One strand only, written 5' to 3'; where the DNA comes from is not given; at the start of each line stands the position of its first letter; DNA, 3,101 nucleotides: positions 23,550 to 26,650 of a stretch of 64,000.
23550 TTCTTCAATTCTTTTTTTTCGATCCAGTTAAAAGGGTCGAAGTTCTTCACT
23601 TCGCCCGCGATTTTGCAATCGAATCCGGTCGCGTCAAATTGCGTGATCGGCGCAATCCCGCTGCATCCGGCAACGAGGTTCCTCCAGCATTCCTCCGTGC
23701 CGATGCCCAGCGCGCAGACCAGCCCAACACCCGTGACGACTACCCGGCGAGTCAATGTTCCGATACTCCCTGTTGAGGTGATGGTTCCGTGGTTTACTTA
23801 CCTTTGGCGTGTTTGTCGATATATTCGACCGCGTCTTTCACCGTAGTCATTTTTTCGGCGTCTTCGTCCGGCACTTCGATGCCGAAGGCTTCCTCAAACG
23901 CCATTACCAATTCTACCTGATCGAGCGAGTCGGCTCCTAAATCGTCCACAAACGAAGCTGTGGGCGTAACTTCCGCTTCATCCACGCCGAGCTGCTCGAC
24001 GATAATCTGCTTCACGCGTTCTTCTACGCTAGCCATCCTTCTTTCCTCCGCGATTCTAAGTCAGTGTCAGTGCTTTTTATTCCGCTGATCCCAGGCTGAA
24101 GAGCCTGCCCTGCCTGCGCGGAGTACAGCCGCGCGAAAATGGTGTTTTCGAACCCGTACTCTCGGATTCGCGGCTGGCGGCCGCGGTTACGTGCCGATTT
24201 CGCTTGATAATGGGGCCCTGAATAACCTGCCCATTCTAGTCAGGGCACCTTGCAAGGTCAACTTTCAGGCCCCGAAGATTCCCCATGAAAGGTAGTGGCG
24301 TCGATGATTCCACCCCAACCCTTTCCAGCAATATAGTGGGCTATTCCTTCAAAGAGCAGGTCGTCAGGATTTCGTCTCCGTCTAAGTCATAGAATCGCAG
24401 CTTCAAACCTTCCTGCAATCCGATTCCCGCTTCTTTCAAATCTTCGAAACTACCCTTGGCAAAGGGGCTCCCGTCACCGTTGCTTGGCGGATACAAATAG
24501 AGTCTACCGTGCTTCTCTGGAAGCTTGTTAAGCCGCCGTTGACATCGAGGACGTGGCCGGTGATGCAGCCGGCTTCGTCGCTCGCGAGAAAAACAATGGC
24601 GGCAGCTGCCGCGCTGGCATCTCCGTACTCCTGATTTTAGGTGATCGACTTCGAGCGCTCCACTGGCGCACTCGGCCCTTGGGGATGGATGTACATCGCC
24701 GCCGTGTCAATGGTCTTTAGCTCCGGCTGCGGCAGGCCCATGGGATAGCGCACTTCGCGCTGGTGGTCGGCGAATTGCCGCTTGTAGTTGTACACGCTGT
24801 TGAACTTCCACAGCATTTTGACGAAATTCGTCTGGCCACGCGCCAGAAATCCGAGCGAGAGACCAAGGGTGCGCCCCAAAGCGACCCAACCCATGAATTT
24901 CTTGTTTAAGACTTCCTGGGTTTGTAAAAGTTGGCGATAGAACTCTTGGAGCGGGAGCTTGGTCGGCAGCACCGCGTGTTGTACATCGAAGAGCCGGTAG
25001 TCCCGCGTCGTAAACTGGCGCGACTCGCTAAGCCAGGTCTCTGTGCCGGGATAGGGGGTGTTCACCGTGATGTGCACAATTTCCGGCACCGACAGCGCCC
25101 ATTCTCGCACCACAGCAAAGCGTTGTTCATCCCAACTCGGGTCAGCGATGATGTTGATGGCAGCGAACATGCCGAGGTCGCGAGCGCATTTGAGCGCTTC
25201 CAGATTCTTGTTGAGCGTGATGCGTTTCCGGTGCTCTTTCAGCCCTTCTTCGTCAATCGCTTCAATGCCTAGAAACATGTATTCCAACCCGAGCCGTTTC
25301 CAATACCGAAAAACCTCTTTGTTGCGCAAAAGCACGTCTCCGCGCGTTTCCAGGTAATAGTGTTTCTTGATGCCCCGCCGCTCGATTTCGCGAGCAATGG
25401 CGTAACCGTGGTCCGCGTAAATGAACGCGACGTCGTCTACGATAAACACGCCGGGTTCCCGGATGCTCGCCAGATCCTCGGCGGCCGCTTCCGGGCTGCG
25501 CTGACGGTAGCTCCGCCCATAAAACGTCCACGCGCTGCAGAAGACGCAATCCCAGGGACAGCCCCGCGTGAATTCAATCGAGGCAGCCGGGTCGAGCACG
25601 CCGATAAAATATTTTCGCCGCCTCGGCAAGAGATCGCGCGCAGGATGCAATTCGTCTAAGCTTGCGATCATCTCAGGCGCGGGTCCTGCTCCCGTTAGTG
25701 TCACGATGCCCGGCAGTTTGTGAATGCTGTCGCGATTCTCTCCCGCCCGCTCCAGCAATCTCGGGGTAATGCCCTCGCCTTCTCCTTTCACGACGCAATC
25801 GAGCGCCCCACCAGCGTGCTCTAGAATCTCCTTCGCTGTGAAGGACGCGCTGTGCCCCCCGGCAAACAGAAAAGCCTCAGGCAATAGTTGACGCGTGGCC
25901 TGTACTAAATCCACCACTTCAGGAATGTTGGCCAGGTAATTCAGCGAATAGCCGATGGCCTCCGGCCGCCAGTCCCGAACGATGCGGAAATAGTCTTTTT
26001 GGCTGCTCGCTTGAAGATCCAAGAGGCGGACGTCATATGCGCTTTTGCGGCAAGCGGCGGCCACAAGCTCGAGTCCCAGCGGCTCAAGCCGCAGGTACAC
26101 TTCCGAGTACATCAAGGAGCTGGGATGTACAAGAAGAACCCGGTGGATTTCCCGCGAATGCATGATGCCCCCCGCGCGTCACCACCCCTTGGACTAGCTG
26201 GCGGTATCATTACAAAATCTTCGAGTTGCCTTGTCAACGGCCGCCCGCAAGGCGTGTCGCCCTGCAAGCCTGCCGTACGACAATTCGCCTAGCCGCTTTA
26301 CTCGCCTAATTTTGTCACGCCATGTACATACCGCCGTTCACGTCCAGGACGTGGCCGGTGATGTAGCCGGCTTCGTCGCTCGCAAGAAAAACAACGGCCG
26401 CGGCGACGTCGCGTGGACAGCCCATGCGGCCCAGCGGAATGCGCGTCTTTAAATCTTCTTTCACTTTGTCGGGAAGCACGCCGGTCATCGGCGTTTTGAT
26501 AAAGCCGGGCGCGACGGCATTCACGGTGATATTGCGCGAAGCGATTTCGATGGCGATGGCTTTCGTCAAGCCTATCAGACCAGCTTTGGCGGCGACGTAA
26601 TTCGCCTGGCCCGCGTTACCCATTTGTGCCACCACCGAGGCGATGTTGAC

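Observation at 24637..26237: Class-B radical SAM gene with its own promoter inserted between fabG and acpP of the fatty-acid synthesis operon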

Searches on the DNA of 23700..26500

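Call 47: search_rna_families(source=window, start=23700, end=26500, threshold=evalue, max_evalue=1)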
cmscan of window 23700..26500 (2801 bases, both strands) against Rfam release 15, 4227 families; matches with E-value up to 1: 0.
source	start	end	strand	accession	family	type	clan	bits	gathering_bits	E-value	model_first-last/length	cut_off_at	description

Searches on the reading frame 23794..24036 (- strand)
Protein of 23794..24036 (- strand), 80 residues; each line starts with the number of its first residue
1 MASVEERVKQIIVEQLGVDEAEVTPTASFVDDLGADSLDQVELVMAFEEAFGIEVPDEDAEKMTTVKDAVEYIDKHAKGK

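Call 57: search_protein_families(library=ncbifam, proteins=[window:23794-24036:-], max_evalue=1e-10)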
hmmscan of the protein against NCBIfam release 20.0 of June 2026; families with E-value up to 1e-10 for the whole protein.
window:23794-24036:- (80 aa): 12 families
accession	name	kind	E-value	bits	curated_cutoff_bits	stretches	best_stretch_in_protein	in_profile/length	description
NF002149.0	PRK00982.1-3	equivalog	4.6e-38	129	106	1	1-77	1-77/78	acyl carrier protein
NF002148.0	PRK00982.1-2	subfamily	4.4e-37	125.8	71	1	2-77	3-78/79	acyl carrier protein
NF002151.0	PRK00982.1-5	equivalog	5e-37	125.9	92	1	1-77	1-77/78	acyl carrier protein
TIGR00517.1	acyl_carrier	equivalog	5.9e-33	112.6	70.45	1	2-76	2-76/77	acyl carrier protein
NF002150.0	PRK00982.1-4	subfamily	5.6e-27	93.8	66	1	4-77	6-79/80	acyl carrier protein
NF002147.0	PRK00982.1-1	equivalog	2.7e-21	75.2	84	1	7-77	11-81/83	acyl carrier protein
NF040636.1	AcpM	exception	8.4e-19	67.4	146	1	7-76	9-78/93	meromycolate extension acyl carrier protein AcpM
NF009104.0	PRK12449.1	equivalog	3.1e-18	65.5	70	1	4-77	6-79/80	acyl carrier protein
NF006031.0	PRK08172.1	equivalog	7.6e-16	58.5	76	1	4-75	5-76/82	acyl carrier protein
NF005079.0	PRK06508.1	equivalog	2.5e-11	43.8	83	1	1-59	1-59/93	acyl carrier protein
NF058660.1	cispen_ACP_AmcB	equivalog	3.4e-11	43.1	80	1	4-76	2-78/80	cispentacin biosynthesis acyl carrier protein AmcB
NF003757.0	PRK05350.1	equivalog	4.7e-11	42.7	65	1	4-76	7-79/83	acyl carrier protein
